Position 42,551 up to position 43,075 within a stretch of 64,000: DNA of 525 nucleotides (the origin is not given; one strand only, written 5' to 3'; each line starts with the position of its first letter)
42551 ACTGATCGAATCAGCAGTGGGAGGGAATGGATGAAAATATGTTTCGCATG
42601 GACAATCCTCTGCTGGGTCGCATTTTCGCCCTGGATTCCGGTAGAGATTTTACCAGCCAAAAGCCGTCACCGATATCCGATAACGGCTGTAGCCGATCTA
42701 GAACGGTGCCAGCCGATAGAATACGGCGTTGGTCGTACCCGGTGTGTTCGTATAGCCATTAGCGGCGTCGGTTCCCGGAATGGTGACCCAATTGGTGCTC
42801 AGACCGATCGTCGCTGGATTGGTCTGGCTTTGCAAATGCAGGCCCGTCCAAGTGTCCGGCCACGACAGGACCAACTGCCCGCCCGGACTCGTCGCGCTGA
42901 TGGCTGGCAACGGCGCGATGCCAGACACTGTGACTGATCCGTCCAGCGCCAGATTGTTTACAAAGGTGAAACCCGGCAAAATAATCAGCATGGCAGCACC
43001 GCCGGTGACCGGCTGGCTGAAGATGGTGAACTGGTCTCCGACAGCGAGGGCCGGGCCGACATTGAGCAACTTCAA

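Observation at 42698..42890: Shared ~55-aa C-terminal domain ending in (F/Y)(Y/F)R(L/V) on eight secreted proteins: candidate sorting/anchoring tag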

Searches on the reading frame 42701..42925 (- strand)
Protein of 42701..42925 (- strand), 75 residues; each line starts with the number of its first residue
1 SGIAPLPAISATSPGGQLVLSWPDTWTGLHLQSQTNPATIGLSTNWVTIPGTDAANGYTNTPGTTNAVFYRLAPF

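Call 5: search_protein_families(library=pfam, max_evalue=1, proteins=[window:42701-42925:-])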
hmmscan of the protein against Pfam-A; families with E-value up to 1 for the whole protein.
seq(75 aa): 0 families

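Call 6: search_protein_families(library=ncbifam, max_evalue=1, proteins=[window:42701-42925:-])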
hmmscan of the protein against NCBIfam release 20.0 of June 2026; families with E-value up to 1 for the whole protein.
seq(75 aa): 1 family
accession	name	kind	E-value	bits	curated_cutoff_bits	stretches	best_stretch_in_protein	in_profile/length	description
NF041534.1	rodZ_Strepcoccus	equivalog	0.22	10.7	375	1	33-66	190-227/275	cytoskeleton protein RodZ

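Call 12: find_homologous_proteins(query=A1, max_evalue=0.001)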
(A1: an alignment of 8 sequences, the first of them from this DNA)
Query A1 (8 sequences) (65 aa, profile of the alignment): 73 proteins with E <= 0.001 among 320 candidates.
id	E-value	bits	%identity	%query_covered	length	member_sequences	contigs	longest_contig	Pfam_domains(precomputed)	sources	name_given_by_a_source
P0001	1.1e-17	82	69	98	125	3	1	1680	-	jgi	-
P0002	7.4e-17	79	71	88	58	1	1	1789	-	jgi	-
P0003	6.2e-16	76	67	89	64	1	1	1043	-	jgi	jgi:hypothetical protein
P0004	1.6e-15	75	74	98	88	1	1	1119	-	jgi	-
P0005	4.5e-15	73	63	91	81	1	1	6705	-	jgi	jgi:hypothetical protein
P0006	5.5e-15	73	70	98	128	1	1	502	-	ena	-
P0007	9.1e-15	72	64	92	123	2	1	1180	-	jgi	jgi:hypothetical protein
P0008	1.3e-14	72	58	97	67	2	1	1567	-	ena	-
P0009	1.6e-14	71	64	98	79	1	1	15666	-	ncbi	-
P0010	1.8e-14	71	63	98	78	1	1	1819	-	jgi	jgi:hypothetical protein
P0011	3.2e-14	70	63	95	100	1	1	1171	-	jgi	-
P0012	4.4e-14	70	62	95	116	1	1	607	-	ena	-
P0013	5.9e-14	70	37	85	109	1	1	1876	-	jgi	jgi:hypothetical protein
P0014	9.1e-14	69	34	88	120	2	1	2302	-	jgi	jgi:hypothetical protein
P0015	1.1e-13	69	49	95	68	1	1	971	-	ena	-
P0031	7.6e-11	60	33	85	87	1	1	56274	-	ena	-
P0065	1.5e-6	46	-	-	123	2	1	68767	-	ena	-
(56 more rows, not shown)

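Call 16: search_protein_representatives(alignment_id=A1)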
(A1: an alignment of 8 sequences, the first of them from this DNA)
Query: 8 sequences, 63 profile positions. Proteins with E-value up to 0.001 (for the whole library): 6869; up to 1e-10: 197; up to 1e-30: 4. The best 150 are listed.
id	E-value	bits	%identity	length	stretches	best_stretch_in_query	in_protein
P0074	1.8e-48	178.5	-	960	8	5-62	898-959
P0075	4.4e-37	142.1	-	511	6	3-62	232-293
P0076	5.3e-34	132.2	-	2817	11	33-58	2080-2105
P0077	1.2e-33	131.1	-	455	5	5-62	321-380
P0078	7.0e-26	106.2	-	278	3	7-62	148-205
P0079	5.0e-21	90.6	-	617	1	2-63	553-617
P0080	1.6e-18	82.6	-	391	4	3-61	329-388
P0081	1.6e-18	82.6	-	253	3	7-62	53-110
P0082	4.9e-18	81.0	-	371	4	6-62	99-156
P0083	2.9e-17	78.6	-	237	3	7-63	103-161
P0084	3.5e-17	78.3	-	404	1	3-63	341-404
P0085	8.2e-17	77.1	-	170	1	4-63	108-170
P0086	1.4e-16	76.4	-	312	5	3-62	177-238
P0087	7.2e-16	74.1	-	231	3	3-62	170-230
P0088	2.0e-15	72.6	-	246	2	4-62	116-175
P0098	1.5e-14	69.9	-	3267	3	5-62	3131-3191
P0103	2.7e-14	69.0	-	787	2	4-61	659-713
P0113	1.6e-13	66.6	-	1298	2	4-62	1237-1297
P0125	6.0e-13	64.7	-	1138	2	6-62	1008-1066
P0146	3.3e-12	62.4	-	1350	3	4-61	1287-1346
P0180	1.3e-11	60.4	-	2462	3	6-62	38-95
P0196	2.0e-11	59.9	-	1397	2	6-62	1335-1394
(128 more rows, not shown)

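Call 22: search_solved_structures(query=A2, max_evalue=10, show_alignments=2)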
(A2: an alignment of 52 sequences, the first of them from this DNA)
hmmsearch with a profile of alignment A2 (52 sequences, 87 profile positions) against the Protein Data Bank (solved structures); distinct sequences matched with E-value up to 10: 7.
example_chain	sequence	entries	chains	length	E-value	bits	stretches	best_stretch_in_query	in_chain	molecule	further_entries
4zy9_A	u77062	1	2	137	0.0008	22.6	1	12-67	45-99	Glucanase/chitosanase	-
2rv9_A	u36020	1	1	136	0.0011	22.1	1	12-67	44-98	Glucanase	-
4zxe_A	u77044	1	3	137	0.0012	22.1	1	12-67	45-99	Glucanase/Chitosanase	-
2rva_A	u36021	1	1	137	0.0088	19.3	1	19-83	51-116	Glucanase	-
4zz5_A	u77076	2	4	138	0.0089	19.3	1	19-83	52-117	Glucanase/chitosanase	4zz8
1ov8_A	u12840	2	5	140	0.11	15.8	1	22-80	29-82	Auracyanin B | PROTEIN (AURACYANIN)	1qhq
3nbc_A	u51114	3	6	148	2.1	11.7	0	13-51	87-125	Ricin B-like lectin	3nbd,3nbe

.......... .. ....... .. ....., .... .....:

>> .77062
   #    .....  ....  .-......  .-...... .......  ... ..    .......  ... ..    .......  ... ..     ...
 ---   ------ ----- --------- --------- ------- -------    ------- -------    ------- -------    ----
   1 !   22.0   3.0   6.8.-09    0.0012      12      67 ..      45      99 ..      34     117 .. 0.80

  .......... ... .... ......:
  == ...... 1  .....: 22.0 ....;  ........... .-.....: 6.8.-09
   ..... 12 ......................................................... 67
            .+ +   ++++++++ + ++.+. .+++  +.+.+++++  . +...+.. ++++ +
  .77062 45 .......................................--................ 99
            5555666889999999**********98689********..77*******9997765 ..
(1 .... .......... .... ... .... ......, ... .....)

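Call 26: predict_structure(alignment_id=A2)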
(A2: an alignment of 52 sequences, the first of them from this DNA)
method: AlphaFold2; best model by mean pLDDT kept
length: 75 residues; sequences in the alignment: 52
mean_pLDDT: 88.1   pTM: 0.74
mean pLDDT of the five models: 88.1, 87.2, 86.8, 85.8, 82.8
residues with pLDDT >= 90: 45; 70-90: 26; 50-70: 3; < 50: 1
segments of 3 or more residues with pLDDT < 50: none
pLDDT, mean of each block of 10 residues (from residue 1): 74 93 92 88 90 94 85 89
secondary structure, 60 per line:
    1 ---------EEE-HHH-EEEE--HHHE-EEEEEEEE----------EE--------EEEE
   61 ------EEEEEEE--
elements in order: E10-12 E18-21 E29-36 E57-60 E67-73

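Call 28: find_related_loci(query=A3, collection=genome_contigs, flank=6000)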
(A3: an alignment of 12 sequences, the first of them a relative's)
Query A3 (64 aa) in genome_contigs; peptide patterns used: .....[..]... (x = any residue, [..] = any of these).
573 stretches matched a pattern; 553 encode a relative of the query (tblastn E <= 1e-3); the best 80 are kept; 79 distinct loci.
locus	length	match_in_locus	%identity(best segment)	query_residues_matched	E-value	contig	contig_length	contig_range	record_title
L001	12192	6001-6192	70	1-64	2e-29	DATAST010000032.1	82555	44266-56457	MAG TPA_asm: Verrucomicrobiia bacterium isolate SMAG_U5527 k141_3412394, whole genome shotgun sequence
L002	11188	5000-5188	71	2-64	3e-29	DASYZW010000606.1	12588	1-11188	MAG TPA_asm: Verrucomicrobiia bacterium isolate SMAG_U6372 k141_714282, whole genome shotgun sequence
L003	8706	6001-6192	69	1-64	2e-28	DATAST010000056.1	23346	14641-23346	MAG TPA_asm: Verrucomicrobiia bacterium isolate SMAG_U5527 k141_624286, whole genome shotgun sequence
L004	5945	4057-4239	70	3-63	3e-28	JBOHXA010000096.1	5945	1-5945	MAG: Limisphaerales bacterium isolate TC-S_maxbin2.bin.522_sub k127_2194134, whole genome shotgun sequence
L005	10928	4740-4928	70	1-63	5e-28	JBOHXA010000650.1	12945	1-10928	MAG: Limisphaerales bacterium isolate TC-S_maxbin2.bin.522_sub k127_5363127, whole genome shotgun sequence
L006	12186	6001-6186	73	2-63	5e-28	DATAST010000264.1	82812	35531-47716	MAG TPA_asm: Verrucomicrobiia bacterium isolate SMAG_U5527 k141_3377867, whole genome shotgun sequence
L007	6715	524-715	67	1-64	9e-28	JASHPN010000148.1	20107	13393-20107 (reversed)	MAG: Verrucomicrobiia bacterium isolate JOPF050 JOPF_AWAY_contig_539731, whole genome shotgun sequence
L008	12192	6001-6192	66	1-64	1e-27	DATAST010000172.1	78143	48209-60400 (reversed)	MAG TPA_asm: Verrucomicrobiia bacterium isolate SMAG_U5527 k141_1511816, whole genome shotgun sequence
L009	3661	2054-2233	68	5-64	3e-27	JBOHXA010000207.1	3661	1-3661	MAG: Limisphaerales bacterium isolate TC-S_maxbin2.bin.522_sub k127_69975, whole genome shotgun sequence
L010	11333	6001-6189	67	1-63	3e-27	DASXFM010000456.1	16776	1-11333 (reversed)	MAG TPA_asm: Verrucomicrobiia bacterium isolate SMAG_U5138 k141_153714, whole genome shotgun sequence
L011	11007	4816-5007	64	1-64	3e-27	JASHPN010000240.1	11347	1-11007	MAG: Verrucomicrobiia bacterium isolate JOPF050 JOPF_AWAY_contig_830088, whole genome shotgun sequence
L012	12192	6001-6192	66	1-64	3e-27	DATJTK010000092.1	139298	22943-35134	MAG TPA_asm: Candidatus Sulfotelmatobacter sp. isolate SMAG_U15018 k141_2326381, whole genome shotgun sequence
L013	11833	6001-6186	65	3-64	4e-27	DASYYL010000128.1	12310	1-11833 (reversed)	MAG TPA_asm: Verrucomicrobiia bacterium isolate SMAG_U6334 k141_260628, whole genome shotgun sequence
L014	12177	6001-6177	78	5-63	4e-27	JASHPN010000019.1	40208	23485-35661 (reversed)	MAG: Verrucomicrobiia bacterium isolate JOPF050 JOPF_AWAY_contig_63691, whole genome shotgun sequence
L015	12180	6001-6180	68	5-64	4e-27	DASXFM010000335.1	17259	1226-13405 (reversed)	MAG TPA_asm: Verrucomicrobiia bacterium isolate SMAG_U5138 k141_1225400, whole genome shotgun sequence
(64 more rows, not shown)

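Call 30: fold_search(model_id=the predicted structure, library=pdb)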
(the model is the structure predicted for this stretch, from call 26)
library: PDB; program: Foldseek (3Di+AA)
matches with E <= 10: 654; with E <= 0.001: 0
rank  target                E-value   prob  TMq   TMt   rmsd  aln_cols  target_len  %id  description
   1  4lpu_A                2.8e-02  0.99  0.53  0.45   3.9        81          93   20  Crystal structure of TENCON variant P40AR2-32R2 (released 2014-01-29)
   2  4lpv_A                4.0e-02  0.98  0.49  0.41   4.4        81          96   21  Crystal structure of TENCON variant P41BR3-42 (released 2014-01-29)
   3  4lpv_B                5.0e-02  0.96  0.46  0.40   4.6        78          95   23  Crystal structure of TENCON variant P41BR3-42 (released 2014-01-29)
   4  6msv_C                7.1e-02  0.87  0.43  0.39  10.4        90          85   10  Structure of the 6th type III domain from human fibronectin (released 2019-10-23)
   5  8y31_E                8.0e-02  0.93  0.45  0.36   4.1        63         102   19  The crystal structure of the QX006N-Fab/IFNAR1-SD123 complex (released 2024-12-04)
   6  3s98                  8.0e-02  0.54  0.34  0.14   8.3        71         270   27  human IFNAR1 (released 2011-08-31)
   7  4lpy_A                8.5e-02  0.77  0.42  0.36   5.0        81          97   26  Crystal structure of TENCON variant G10 (released 2014-01-29)
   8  6msv_B                1.0e-01  0.80  0.41  0.38   9.5        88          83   14  Structure of the 6th type III domain from human fibronectin (released 2019-10-23)
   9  6msv_H                1.1e-01  0.80  0.42  0.37   9.5        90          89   13  Structure of the 6th type III domain from human fibronectin (released 2019-10-23)
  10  3se3_A                1.1e-01  0.89  0.44  0.15   4.2        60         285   20  human IFNa2-IFNAR ternary complex (released 2011-08-31)
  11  5g56                  1.2e-01  0.97  0.54  0.08   3.3        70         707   21  THE TETRA-MODULAR CELLULOSOMAL ARABINOXYLANASE CtXyl5A STRUCTURE AS REVEALED BY X-RAY CRYSTALLOGRAPHY (released 2016-06-29)
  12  5j7k_B                1.2e-01  0.82  0.41  0.37   4.8        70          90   28  Loop grafting onto a highly stable FN3 scaffold (released 2016-08-17)
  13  2gee                  1.2e-01  0.72  0.41  0.20  10.6        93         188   13  Crystal Structure of Human Type III Fibronectin Extradomain B and Domain 8 (released 2006-10-17)
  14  4lpw_A                1.3e-01  0.80  0.44  0.39   4.7        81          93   25  Crystal structure of TENCON variant A6 (released 2014-01-29)
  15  6msv_E                1.4e-01  0.72  0.41  0.38   9.5        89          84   13  Structure of the 6th type III domain from human fibronectin (released 2019-10-23)
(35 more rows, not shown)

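Call 36: search_protein_families(library=pfam, alignment_id=A4, max_evalue=0.0001)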
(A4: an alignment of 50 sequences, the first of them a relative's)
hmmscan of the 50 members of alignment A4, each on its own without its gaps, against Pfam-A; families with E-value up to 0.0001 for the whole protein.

A. member 1, P0074 (960 aa): 0 families

B. families by the number of members that match (of 50 scanned): 47 families (the first 25 are shown)
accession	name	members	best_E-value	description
PF12951.13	PATR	17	1.1e-46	Passenger-associated-transport-repeat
PF13385.13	Laminin_G_3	10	1.2e-62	Concanavalin A-like lectin/glucanases superfamily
PF13927.12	Ig_3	10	5.6e-23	Immunoglobulin domain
PF07679.22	I-set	9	1.8e-15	Immunoglobulin I-set domain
PF17957.7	Big_7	7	1.3e-65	Bacterial Ig domain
PF13895.12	Ig_2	5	4.2e-07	Immunoglobulin domain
PF00151.25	Lipase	4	2.4e-07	Lipase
PF12697.13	Abhydrolase_6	3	4.1e-06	Alpha/beta hydrolase family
PF13205.12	Big_5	2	5.6e-18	Bacterial Ig-like domain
PF00041.27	fn3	2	1e-08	Fibronectin type III domain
PF00354.24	Pentaxin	2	6.3e-08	Pentaxin family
PF00801.26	PKD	2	2.5e-07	PKD domain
PF13517.12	FG-GAP_3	1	1.6e-66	FG-GAP-like repeat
PF07995.17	GSDH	1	2e-53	Glucose / Sorbosone dehydrogenase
PF08309.17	LVIVD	1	3.2e-42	LVIVD repeat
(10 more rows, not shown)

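Call 50: search_protein_families(library=pfam, alignment_id=A5, max_evalue=0.0001)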
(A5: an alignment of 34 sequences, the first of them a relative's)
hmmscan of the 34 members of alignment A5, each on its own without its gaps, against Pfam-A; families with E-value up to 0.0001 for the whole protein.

A. member 1, L001:2737-6192:+ (1152 aa): 4 families
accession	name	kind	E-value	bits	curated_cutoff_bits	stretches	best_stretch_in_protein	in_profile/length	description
PF13927.12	Ig_3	-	2.5e-06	28.3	30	0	383-431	1-58/78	Immunoglobulin domain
PF13385.13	Laminin_G_3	-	4.1e-06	27.4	27.6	1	910-1062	3-151/151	Concanavalin A-like lectin/glucanases superfamily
PF13205.12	Big_5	-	6.1e-05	24.1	23.6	0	752-828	6-85/105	Bacterial Ig-like domain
PF07679.22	I-set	-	9.9e-05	22.8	23.7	0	387-428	4-45/90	Immunoglobulin I-set domain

B. families by the number of members that match (of 34 scanned): 12 families
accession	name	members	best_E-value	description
PF13385.13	Laminin_G_3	25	2.8e-93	Concanavalin A-like lectin/glucanases superfamily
PF13927.12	Ig_3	24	2e-23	Immunoglobulin domain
PF07679.22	I-set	19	1.5e-15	Immunoglobulin I-set domain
PF02210.31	Laminin_G_2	10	1.8e-23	Laminin G domain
PF13895.12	Ig_2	10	1.1e-13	Immunoglobulin domain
PF00354.24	Pentaxin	9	1.2e-12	Pentaxin family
PF12951.13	PATR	7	4.3e-25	Passenger-associated-transport-repeat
PF00054.30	Laminin_G_1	6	9.7e-14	Laminin G domain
PF07953.20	Toxin_R_bind_N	3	2.2e-07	Clostridium neurotoxin, N-terminal receptor binding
PF02973.23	Sialidase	2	1.4e-08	Sialidase, N-terminal domain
PF22925.3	TS_C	2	7.7e-06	Trans-sialidase, C-terminal domain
PF13205.12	Big_5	1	6.1e-05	Bacterial Ig-like domain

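Call 51: find_encoding_contigs(protein=P0065, flank=8000, max_places=3)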
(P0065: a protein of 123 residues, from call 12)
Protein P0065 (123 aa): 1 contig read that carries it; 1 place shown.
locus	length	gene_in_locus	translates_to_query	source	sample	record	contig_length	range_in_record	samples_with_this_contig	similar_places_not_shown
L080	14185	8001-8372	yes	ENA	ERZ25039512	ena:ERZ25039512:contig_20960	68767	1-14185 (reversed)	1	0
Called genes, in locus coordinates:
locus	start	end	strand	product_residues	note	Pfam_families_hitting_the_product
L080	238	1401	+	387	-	PF06114:Peptidase_M78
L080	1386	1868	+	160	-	PF14367:DUF4411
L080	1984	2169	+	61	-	-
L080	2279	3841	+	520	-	-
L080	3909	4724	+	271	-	PF00227:Proteasome (faint)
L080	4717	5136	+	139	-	PF12760:Zn_ribbon_IS1595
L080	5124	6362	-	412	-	PF14690:Zn_ribbon_ISL3, PF13542:HTH_Tnp_ISL3, PF01610:DDE_Tnp_ISL3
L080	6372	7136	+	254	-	PF12762:DDE_Tnp_IS1595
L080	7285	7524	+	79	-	-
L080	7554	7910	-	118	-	-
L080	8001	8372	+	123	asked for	-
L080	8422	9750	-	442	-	PF01270:Glyco_hydro_8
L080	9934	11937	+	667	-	PF03629:SASA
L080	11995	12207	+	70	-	PF00106:adh_short (weak), PF13561:adh_short_C2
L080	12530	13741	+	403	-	PF00480:ROK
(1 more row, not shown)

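Call 52: find_encoding_contigs(protein=P0031, flank=8000, max_places=3)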
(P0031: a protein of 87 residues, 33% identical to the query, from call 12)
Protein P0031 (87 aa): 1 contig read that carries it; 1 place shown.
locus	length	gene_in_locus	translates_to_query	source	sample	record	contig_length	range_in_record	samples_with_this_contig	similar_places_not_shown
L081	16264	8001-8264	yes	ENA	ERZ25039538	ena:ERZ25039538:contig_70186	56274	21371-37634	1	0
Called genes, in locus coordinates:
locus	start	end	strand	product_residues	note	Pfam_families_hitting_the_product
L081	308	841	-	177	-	PF01257:2Fe-2S_thioredx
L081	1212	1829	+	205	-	PF01326:PPDK_N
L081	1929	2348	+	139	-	PF01326:PPDK_N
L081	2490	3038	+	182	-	PF00391:PEP-utilizers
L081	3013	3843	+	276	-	PF02896:PEP-utilizers_C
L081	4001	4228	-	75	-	-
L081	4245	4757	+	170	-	PF03030:H_PPase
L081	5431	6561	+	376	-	PF03030:H_PPase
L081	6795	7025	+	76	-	-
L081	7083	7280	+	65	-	PF00295:Glyco_hydro_28 (weak)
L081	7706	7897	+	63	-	-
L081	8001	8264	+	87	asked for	-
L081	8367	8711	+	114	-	PF01985:CRS1_YhbY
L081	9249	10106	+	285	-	PF11138:DUF2911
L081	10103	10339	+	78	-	PF11138:DUF2911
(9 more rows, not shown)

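Call 53: find_encoding_contigs(protein=P0079, flank=3000, max_places=2)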
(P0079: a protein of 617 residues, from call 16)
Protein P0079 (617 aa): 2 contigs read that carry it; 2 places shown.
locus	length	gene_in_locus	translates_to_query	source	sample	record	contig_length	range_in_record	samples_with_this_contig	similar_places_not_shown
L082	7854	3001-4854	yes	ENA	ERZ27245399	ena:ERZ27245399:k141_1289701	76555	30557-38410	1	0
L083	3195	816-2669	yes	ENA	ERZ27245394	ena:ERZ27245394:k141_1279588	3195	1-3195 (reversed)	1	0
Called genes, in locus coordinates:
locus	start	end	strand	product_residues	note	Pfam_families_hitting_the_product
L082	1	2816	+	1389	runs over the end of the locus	PF12951:PATR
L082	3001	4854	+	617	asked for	PF12951:PATR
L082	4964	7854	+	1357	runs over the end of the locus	PF12951:PATR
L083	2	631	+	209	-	?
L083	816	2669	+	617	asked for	PF12951:PATR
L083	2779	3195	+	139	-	?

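Call 57: list_cluster_members(proteins=[P0074, P0075, P0077, P0098, P0180, P0103, P0113, P0125, P0146, P0196])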
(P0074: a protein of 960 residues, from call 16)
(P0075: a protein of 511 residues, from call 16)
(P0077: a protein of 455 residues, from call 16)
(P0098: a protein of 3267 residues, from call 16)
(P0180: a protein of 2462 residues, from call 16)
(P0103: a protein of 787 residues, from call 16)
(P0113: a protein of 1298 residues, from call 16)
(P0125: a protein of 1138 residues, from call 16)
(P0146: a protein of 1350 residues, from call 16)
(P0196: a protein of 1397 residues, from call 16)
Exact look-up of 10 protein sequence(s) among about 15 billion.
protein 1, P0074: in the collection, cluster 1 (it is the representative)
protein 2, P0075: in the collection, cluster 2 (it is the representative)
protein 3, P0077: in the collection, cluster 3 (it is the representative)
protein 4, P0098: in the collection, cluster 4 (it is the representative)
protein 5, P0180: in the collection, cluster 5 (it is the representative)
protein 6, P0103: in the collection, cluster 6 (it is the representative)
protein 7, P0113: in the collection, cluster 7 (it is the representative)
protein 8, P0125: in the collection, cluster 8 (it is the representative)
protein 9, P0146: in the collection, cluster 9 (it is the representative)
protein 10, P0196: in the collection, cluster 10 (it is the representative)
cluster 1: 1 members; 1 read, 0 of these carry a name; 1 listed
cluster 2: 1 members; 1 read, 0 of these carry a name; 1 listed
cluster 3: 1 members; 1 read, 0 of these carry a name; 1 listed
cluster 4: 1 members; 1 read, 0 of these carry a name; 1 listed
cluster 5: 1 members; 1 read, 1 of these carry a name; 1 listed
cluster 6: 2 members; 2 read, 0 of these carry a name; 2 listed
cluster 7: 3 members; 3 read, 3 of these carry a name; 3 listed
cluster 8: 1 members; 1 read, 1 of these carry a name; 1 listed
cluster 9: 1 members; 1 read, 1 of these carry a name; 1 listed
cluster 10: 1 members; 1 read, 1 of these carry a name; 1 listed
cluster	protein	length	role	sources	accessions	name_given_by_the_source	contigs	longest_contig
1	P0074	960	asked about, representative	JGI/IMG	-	-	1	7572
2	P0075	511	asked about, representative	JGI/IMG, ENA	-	-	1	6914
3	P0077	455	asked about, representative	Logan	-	-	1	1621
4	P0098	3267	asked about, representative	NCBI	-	-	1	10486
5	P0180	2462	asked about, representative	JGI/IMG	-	tetratricopeptide (TPR) repeat protein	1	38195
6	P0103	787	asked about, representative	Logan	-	-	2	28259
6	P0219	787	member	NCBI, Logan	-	-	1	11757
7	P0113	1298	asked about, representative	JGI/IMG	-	PKD repeat protein/lysophospholipase L1-like esterase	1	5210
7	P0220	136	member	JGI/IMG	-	hypothetical protein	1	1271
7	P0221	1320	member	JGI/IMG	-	PKD repeat protein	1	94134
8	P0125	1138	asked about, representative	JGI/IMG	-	uncharacterized repeat protein (TIGR03803 family)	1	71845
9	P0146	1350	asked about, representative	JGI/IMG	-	pimeloyl-ACP methyl ester carboxylesterase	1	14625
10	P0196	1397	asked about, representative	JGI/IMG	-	M6 family metalloprotease-like protein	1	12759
